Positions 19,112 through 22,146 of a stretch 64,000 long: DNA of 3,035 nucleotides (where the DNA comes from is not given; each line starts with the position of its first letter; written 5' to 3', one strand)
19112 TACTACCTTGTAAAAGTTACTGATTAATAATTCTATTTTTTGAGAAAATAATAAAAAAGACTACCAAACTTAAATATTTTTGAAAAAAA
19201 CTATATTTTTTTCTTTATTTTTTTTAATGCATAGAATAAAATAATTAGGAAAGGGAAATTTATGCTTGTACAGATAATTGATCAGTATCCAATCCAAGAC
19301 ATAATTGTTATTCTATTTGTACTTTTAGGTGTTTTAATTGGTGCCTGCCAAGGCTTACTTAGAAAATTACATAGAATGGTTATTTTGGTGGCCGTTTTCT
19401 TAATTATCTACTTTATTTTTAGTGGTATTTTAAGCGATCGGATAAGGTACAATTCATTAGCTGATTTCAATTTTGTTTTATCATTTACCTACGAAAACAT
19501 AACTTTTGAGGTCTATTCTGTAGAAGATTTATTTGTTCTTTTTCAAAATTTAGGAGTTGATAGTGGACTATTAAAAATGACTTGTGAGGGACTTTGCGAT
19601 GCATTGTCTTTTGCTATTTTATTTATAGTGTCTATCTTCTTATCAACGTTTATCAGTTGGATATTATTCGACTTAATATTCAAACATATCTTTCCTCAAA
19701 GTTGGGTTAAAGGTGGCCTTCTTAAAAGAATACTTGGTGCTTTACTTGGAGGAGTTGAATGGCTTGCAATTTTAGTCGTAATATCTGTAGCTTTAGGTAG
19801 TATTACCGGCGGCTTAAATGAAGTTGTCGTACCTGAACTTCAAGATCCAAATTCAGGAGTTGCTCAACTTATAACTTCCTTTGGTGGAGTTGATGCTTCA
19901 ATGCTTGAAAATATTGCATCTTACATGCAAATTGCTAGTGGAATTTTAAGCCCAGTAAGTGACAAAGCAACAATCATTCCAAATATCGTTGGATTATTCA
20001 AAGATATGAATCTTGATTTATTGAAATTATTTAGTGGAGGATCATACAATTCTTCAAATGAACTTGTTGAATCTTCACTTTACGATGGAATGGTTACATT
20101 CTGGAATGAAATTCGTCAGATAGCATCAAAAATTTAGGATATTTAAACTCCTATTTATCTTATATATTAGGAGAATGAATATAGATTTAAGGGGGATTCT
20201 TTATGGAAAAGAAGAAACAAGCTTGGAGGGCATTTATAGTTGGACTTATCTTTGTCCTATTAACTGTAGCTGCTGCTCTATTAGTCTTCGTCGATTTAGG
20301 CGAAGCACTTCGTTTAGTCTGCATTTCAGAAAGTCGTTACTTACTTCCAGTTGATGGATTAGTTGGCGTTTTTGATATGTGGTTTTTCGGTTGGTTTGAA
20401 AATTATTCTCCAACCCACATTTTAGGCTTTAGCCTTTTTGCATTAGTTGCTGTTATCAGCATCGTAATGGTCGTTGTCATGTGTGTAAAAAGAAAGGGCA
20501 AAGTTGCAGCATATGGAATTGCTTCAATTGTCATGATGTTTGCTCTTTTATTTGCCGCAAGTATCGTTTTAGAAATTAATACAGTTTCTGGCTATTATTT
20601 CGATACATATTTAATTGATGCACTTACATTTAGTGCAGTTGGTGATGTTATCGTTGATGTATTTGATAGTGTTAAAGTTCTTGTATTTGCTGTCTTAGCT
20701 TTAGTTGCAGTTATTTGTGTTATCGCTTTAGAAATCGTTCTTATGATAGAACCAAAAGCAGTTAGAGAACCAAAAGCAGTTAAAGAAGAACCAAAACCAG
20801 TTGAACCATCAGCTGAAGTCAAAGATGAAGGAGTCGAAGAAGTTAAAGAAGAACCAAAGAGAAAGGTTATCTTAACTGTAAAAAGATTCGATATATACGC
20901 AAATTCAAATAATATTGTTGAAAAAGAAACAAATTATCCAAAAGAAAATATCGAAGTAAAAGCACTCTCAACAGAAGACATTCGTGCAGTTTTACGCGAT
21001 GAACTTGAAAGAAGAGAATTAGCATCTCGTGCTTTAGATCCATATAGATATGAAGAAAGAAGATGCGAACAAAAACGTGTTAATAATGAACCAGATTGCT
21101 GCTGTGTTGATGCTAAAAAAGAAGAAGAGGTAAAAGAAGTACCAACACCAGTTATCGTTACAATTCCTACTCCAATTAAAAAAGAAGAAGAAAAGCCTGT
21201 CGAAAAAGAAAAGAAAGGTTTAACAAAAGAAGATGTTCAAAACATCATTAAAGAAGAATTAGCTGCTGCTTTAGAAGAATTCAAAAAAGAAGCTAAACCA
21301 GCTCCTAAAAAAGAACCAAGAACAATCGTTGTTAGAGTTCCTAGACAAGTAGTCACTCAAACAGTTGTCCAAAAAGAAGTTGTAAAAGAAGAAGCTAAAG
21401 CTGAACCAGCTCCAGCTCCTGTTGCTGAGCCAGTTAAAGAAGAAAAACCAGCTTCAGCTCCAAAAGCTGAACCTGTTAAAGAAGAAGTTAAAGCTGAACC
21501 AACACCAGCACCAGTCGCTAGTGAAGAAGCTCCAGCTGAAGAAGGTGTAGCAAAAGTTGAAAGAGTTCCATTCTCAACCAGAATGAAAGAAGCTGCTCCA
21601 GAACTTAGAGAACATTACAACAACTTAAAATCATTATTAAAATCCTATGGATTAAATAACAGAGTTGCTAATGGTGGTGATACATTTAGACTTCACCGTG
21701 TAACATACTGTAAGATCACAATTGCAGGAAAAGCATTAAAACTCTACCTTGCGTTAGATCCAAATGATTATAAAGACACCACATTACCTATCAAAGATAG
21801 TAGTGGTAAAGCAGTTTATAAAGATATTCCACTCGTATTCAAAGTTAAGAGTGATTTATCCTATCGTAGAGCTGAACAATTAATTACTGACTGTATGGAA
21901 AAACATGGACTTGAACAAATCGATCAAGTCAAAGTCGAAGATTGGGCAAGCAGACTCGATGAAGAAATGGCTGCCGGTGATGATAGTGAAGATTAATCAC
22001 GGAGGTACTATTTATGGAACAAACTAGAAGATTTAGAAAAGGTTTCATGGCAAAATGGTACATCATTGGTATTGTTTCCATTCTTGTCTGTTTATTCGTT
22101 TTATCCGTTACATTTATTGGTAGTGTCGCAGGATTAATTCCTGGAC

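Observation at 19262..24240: Operon of a CvpA-like membrane protein plus two tandem paralogous membrane proteins sharing an uncharacterised C-terminal domain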

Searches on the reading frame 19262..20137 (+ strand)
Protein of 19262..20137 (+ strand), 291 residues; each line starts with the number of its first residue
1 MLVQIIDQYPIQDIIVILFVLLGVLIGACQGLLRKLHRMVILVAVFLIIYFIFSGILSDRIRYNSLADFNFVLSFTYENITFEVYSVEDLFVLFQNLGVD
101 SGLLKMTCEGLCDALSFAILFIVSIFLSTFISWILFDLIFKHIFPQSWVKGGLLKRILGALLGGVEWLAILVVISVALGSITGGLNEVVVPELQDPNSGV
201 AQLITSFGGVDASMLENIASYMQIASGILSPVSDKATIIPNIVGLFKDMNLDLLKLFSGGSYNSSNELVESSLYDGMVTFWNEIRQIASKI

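Call 3: search_protein_families(library=pfam, proteins=[window:19262-20137:+], max_evalue=1)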
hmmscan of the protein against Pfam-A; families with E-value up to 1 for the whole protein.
window:19262-20137:+ (291 aa): 2 families
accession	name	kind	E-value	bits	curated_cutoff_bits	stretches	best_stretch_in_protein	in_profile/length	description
PF02674.22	Colicin_V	-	0.0002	21.8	29.3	1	13-180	2-120/144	Colicin V production protein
PF20875.2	SidC_C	-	0.16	12.8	27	1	213-256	42-86/123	SidC, C-terminal domain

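Call 4: search_protein_families(library=ncbifam, proteins=[window:19262-20137:+], max_evalue=1)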
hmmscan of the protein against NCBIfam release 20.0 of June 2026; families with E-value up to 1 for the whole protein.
window:19262-20137:+ (291 aa): 0 families

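Call 62: search_protein_families(library=pfam, alignment_id=A3, max_evalue=0.01)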
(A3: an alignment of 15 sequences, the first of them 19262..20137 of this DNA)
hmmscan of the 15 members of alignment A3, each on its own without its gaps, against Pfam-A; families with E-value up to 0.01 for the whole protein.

A. member 1, window:19262-20137:+ (291 aa): 1 family
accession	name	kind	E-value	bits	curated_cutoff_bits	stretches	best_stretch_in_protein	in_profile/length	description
PF02674.22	Colicin_V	-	0.0002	21.8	29.3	1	13-180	2-120/144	Colicin V production protein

B. families by the number of members that match (of 15 scanned): 4 families
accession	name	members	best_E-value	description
PF02674.22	Colicin_V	13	1.5e-08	Colicin V production protein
PF06570.16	DUF1129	1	0.0034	Protein of unknown function (DUF1129)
PF09678.15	Caa3_CtaG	1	0.0035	Cytochrome c oxidase caa3 assembly factor (Caa3_CtaG)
PF23706.1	Rv1893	1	0.0076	Rv1893-like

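Call 76: search_protein_families(library=padloc, proteins=[window:19262-20137:+], max_evalue=0.01)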
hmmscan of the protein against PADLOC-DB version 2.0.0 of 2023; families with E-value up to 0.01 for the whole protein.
window:19262-20137:+ (291 aa): 0 families

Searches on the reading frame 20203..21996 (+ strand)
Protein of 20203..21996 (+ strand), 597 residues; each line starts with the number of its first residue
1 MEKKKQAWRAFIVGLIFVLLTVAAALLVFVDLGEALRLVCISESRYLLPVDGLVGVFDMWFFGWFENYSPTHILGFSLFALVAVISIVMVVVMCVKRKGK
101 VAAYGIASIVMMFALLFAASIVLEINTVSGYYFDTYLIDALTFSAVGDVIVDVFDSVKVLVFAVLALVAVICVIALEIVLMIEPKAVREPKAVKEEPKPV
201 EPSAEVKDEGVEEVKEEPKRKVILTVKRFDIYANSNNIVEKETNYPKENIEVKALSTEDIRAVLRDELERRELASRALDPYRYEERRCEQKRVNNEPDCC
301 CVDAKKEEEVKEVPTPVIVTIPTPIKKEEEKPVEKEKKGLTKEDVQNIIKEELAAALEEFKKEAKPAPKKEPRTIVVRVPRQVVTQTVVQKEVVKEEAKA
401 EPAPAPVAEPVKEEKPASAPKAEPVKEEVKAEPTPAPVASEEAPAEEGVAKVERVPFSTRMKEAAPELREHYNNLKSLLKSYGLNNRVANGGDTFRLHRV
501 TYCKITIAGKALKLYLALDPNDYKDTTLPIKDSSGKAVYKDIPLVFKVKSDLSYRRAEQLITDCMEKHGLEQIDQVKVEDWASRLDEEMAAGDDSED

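Call 3: search_protein_families(library=pfam, proteins=[window:20203-21996:+], max_evalue=1)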
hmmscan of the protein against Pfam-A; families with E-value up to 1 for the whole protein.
window:20203-21996:+ (597 aa): 0 families

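Call 4: search_protein_families(library=ncbifam, proteins=[window:20203-21996:+], max_evalue=1)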
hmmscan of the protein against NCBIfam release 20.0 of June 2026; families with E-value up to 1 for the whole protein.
window:20203-21996:+ (597 aa): 1 family
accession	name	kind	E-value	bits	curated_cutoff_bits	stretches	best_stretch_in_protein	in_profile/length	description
NF005846.3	PRK07764.1-6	equivalog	0.35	9.9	625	1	320-481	400-563/628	DNA polymerase III subunit gamma and tau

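Call 63: find_homologous_proteins(query=window:20203-21996:+, max_evalue=0.00001)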
Query window:20203-21996:+ (597 aa): 147 proteins with E <= 0.00001 among 8000 candidates; the best 120 are listed.
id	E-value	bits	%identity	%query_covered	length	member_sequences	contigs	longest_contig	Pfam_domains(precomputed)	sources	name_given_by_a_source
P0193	0.0e+0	1281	99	100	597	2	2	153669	-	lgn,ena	-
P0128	1.9e-143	497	45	100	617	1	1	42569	-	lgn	-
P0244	3.4e-142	493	46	100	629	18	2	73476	-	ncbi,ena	-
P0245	1.1e-102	362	40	100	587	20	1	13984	-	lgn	-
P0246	1.6e-101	359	37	100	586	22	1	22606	-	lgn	-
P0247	8.2e-101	356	37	99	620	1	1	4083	-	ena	-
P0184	9.4e-97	343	39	100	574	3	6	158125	-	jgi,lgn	jgi:hypothetical protein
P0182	1.7e-94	335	39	85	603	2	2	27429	-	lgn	-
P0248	4.6e-92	327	38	92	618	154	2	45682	-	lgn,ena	-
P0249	8.9e-91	323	34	98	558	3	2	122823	-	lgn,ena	-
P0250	6.4e-90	320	55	36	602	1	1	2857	-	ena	-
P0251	3.4e-87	311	45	61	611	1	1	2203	-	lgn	-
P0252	7.5e-86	307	42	63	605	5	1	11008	-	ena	-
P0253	1.5e-83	299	37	90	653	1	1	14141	-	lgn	-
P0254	2.0e-82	296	34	100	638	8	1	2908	-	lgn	-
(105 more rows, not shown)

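Call 73: predict_structure(alignment_id=A4)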
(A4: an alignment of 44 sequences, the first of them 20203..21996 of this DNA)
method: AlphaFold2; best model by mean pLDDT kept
length: 597 residues; sequences in the alignment: 44
mean_pLDDT: 66.4   pTM: 0.36
mean pLDDT of the five models: 66.4, 64.2, 63.3, 61.7, 61.5
residues with pLDDT >= 90: 88; 70-90: 216; 50-70: 106; < 50: 187
segments of 3 or more residues with pLDDT < 50: 190-240, 294-337, 368-436, 438-450, 595-597
pLDDT, mean of each block of 10 residues (from residue 1): 79 91 85 64 52 63 65 76 86 86 87 84 65 71 71 83 89 86 61 43 36 35 40 43 51 69 86 72 56 43 34 42 37 44 83 83 51 35 33 32 37 38 38 39 37 76 92 95 91 90 93 93 87 81 92 94 93 88 82 52
secondary structure, 60 per line:
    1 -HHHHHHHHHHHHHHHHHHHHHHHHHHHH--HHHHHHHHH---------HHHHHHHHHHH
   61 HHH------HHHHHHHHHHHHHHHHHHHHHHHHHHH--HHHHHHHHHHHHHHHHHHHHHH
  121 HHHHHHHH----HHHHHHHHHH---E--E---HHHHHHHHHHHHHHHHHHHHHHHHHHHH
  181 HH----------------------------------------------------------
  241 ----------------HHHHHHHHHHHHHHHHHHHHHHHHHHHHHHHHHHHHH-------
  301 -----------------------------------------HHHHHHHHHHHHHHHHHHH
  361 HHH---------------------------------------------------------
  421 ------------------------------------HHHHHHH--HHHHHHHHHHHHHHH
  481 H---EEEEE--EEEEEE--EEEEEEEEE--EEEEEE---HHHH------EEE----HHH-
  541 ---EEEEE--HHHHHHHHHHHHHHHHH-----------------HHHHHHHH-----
elements in order: H2-29 H32-40 H50-63 H70-96 H99-128 H133-142 H153-182 H257-293 H342-363 H457-463 H466-481 E485-489 E492-497 E500-508 E511-516 H520-523 E530-532 E544-548 H551-567 H585-592

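Call 76: search_protein_families(library=padloc, proteins=[window:20203-21996:+], max_evalue=0.01)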
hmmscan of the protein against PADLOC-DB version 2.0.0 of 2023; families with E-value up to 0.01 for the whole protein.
window:20203-21996:+ (597 aa): 2 families
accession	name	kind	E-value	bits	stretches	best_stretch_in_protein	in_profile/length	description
PDLC04946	PDC-S18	-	8.5e-06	23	1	429-574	181-329/365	-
PDLC04945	PDC-S18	-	0.0068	13.8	0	437-554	171-292/302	-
